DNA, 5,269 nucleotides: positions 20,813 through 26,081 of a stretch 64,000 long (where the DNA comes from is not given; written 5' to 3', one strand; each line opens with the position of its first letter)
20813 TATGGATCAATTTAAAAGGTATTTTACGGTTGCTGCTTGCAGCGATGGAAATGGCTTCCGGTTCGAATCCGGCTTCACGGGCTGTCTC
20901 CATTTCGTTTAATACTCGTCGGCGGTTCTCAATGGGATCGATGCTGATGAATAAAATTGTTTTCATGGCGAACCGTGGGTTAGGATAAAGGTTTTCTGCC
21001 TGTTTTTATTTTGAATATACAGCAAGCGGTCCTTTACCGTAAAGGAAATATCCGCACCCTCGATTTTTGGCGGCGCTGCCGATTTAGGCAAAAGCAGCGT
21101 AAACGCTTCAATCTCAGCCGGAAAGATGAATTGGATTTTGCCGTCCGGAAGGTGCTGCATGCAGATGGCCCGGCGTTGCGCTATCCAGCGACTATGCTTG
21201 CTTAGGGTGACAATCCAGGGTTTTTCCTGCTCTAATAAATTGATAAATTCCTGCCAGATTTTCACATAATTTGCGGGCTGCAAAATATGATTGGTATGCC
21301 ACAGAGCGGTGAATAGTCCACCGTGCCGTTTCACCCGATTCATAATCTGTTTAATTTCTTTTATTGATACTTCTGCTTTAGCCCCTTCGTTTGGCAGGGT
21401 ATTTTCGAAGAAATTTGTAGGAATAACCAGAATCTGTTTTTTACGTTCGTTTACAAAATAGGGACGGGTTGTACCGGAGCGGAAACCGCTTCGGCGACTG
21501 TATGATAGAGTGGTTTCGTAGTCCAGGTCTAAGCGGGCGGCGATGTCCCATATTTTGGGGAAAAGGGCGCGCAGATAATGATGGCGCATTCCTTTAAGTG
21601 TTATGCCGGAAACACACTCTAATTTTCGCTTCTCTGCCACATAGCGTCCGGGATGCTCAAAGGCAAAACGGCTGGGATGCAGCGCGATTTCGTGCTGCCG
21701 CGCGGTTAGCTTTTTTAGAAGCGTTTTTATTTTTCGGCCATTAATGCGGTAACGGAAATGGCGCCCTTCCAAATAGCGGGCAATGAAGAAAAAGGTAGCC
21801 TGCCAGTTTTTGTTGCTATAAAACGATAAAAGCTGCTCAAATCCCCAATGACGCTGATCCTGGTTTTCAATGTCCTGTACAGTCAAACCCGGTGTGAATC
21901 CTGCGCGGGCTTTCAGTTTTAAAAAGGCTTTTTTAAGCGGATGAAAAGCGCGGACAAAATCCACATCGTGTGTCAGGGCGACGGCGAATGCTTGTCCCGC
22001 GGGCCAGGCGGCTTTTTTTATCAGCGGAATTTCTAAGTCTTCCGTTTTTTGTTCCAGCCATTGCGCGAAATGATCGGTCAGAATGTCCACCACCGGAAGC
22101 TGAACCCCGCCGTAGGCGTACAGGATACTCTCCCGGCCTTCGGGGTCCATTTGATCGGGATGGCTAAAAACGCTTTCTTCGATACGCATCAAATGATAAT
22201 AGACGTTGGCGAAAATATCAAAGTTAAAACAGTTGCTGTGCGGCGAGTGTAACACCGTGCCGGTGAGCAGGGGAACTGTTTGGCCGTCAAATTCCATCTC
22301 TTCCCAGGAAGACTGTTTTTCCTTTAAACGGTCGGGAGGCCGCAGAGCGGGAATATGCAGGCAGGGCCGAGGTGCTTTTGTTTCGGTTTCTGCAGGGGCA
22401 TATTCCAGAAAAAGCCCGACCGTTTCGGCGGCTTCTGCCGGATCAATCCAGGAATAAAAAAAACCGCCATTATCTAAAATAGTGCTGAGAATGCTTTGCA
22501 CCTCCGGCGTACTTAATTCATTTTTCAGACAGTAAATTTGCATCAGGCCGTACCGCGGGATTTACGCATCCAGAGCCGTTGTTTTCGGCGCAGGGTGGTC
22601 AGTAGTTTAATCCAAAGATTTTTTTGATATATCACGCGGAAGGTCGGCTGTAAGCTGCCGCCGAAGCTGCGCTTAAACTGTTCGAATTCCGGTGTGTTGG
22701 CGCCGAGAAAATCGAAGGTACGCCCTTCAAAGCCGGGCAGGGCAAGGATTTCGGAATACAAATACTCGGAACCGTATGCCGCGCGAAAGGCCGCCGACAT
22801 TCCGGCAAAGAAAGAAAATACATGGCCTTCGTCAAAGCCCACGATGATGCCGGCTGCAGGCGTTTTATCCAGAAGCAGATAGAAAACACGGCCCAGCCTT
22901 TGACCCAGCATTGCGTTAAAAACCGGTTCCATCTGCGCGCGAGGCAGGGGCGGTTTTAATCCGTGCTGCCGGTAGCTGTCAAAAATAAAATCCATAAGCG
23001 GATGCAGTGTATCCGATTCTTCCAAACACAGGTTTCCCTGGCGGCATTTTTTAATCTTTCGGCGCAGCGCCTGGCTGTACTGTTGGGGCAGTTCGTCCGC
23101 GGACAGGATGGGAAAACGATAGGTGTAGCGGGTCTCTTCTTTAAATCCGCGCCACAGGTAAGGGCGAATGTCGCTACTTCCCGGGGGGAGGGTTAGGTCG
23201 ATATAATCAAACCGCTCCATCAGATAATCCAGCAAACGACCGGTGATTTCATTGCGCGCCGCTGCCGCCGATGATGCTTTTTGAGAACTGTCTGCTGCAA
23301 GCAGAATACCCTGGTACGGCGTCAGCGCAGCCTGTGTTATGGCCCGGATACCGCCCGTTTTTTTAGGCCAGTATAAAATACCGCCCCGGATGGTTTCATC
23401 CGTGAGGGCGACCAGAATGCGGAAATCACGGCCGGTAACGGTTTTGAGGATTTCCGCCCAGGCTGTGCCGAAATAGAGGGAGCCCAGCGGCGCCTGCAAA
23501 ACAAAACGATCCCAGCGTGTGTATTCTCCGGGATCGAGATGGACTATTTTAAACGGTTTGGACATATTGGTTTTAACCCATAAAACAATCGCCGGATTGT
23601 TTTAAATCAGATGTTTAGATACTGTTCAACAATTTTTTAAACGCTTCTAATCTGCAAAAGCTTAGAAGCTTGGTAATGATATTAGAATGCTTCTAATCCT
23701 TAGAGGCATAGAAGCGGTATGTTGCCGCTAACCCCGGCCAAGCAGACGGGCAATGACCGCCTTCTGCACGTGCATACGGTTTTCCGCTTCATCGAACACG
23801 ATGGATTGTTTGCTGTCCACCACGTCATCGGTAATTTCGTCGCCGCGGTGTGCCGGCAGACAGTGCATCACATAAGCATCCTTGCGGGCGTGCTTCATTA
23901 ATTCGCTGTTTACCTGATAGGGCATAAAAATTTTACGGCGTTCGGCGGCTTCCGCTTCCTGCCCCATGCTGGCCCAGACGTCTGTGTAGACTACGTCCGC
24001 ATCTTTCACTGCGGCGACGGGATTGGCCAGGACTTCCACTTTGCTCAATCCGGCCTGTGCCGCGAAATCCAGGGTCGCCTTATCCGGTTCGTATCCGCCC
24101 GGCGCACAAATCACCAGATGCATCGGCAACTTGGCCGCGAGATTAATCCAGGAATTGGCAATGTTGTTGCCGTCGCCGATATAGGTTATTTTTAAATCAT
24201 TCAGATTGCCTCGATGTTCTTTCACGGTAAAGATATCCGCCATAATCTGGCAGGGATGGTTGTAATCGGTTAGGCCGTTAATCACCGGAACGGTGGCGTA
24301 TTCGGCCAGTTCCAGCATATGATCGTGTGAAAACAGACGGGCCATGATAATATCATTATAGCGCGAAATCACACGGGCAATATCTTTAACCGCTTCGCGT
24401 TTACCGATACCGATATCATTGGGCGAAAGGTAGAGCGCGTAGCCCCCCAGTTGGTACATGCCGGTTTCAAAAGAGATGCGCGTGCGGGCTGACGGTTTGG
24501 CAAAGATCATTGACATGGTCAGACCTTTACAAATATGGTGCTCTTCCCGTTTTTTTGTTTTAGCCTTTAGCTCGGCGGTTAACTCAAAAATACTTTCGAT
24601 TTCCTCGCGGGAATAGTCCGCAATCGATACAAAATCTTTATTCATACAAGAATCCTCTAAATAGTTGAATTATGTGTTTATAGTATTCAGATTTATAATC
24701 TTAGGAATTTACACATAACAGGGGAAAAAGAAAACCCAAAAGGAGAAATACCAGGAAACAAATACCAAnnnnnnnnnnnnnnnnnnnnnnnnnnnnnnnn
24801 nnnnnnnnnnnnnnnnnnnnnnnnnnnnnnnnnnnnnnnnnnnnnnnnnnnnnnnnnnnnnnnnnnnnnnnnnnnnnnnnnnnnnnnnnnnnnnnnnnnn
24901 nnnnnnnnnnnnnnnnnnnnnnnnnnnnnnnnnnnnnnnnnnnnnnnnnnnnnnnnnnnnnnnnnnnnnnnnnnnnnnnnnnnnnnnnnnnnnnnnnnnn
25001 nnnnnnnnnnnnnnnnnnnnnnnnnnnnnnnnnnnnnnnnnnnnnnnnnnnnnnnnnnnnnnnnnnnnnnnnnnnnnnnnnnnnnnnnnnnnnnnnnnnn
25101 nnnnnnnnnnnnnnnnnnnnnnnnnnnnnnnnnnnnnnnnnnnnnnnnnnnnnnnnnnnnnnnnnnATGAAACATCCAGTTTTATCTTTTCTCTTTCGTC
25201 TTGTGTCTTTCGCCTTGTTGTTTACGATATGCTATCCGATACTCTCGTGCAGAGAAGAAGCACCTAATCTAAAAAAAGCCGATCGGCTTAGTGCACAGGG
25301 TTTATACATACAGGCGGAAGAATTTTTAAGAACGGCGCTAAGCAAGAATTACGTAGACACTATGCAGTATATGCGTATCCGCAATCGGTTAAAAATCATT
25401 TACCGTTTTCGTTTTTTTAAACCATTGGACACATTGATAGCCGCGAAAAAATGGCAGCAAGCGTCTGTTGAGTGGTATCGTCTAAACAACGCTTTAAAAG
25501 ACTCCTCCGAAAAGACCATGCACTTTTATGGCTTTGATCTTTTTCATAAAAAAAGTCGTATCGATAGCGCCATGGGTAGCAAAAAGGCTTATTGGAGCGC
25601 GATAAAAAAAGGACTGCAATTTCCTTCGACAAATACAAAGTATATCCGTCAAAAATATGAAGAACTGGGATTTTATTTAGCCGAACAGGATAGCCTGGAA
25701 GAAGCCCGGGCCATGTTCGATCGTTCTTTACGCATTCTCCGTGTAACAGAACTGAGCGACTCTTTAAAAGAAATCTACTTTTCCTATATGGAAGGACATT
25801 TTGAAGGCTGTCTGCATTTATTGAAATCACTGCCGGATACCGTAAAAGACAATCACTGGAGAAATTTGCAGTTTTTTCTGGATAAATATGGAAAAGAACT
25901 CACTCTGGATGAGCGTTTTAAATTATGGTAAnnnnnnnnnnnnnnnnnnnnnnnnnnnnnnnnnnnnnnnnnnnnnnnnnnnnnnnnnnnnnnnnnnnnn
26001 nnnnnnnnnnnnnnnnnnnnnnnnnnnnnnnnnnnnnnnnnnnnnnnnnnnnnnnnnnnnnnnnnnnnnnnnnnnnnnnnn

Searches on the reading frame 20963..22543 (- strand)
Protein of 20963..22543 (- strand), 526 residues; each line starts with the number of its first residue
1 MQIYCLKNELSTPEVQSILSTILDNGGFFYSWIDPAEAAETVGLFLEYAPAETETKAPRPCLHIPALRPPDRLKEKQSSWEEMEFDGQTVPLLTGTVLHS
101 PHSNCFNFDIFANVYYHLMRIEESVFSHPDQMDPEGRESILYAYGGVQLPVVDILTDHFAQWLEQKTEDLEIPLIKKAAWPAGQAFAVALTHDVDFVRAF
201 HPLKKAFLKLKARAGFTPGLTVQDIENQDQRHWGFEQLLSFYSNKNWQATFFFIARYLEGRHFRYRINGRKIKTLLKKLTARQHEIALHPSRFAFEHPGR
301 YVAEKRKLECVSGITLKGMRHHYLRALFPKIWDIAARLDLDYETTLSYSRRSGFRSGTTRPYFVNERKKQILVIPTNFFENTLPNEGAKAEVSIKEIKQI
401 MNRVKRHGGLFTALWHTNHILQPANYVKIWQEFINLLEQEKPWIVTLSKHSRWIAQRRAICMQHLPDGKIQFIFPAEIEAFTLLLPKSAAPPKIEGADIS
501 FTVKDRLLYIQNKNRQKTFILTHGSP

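Call 7: search_protein_families(library=pfam, proteins=[window:20963-22543:-])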
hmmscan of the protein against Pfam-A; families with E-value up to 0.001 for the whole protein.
window:20963-22543:- (526 aa): 1 family
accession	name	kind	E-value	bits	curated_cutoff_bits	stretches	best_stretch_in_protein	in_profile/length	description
PF23019.1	DUF7033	-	1.5e-12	48.2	27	1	107-199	2-86/90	Family of unknown function (DUF7033)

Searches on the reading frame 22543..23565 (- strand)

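Call 7: search_protein_families(library=pfam, proteins=[window:22543-23565:-])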
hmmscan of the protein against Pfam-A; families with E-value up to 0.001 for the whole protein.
window:22543-23565:- (340 aa): 1 family
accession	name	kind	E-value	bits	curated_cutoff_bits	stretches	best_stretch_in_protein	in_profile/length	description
PF13480.13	Acetyltransf_6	-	4.7e-10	40.2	22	1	165-292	5-140/143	Acetyltransferase (GNAT) domain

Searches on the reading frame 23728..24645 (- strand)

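Call 7: search_protein_families(library=pfam, proteins=[window:23728-24645:-])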
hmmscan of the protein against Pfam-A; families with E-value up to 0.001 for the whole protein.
window:23728-24645:- (305 aa): 2 families
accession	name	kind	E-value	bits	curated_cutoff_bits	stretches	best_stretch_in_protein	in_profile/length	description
PF00185.30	OTCace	-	1.2e-58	198.1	29.4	1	150-299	2-155/157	Aspartate/ornithine carbamoyltransferase, Asp/Orn binding domain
PF02729.26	OTCace_N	-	7.4e-49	166.1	29.9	1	3-143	1-148/148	Aspartate/ornithine carbamoyltransferase, carbamoyl-P binding domain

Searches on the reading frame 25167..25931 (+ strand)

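Call 7: search_protein_families(library=pfam, proteins=[window:25167-25931:+])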
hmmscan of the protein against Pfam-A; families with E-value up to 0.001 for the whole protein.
window:25167-25931:+ (254 aa): 2 families
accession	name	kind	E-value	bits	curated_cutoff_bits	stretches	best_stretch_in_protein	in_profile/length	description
PF13424.12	TPR_12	-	0.00019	22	30.1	0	163-199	5-41/77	Tetratricopeptide repeat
PF13374.12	TPR_10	-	0.00028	21.2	27.5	0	166-192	7-33/42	Tetratricopeptide repeat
